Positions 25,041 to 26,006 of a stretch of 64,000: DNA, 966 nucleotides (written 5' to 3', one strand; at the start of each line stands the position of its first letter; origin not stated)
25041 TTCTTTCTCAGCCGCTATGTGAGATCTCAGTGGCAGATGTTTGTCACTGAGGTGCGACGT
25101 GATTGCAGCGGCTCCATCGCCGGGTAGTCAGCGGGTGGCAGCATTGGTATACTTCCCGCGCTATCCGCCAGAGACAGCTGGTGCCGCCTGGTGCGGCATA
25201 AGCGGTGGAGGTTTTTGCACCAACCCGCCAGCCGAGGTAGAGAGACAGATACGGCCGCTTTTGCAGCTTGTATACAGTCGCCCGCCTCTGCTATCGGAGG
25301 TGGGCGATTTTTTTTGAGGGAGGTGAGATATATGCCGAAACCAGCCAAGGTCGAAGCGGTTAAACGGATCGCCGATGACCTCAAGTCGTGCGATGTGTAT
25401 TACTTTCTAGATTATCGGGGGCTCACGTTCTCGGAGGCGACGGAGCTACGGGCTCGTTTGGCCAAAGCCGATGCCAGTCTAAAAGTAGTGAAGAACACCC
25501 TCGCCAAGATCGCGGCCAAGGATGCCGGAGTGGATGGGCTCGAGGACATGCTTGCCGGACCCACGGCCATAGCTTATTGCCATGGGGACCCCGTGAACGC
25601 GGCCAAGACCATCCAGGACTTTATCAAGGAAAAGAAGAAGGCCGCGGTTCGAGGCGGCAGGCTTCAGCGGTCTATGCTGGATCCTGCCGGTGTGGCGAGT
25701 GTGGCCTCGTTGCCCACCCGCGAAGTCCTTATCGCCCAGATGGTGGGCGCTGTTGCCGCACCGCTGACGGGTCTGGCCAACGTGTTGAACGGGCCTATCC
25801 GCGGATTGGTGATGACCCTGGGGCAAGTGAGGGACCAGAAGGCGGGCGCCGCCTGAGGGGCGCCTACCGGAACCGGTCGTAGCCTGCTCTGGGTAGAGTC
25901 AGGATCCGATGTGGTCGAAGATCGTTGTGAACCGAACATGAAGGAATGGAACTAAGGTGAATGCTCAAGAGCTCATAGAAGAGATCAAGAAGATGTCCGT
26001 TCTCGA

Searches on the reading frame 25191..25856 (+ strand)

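Call 79: search_protein_families(library=pfam, proteins=[window:25191-25856:+], max_evalue=0.00001)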
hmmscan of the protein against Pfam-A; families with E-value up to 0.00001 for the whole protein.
window:25191-25856:+ (221 aa): 1 family
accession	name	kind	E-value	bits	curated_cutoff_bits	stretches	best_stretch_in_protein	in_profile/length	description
PF00466.25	Ribosomal_L10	-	3.7e-26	91.5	22.8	1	49-145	2-99/100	Ribosomal protein L10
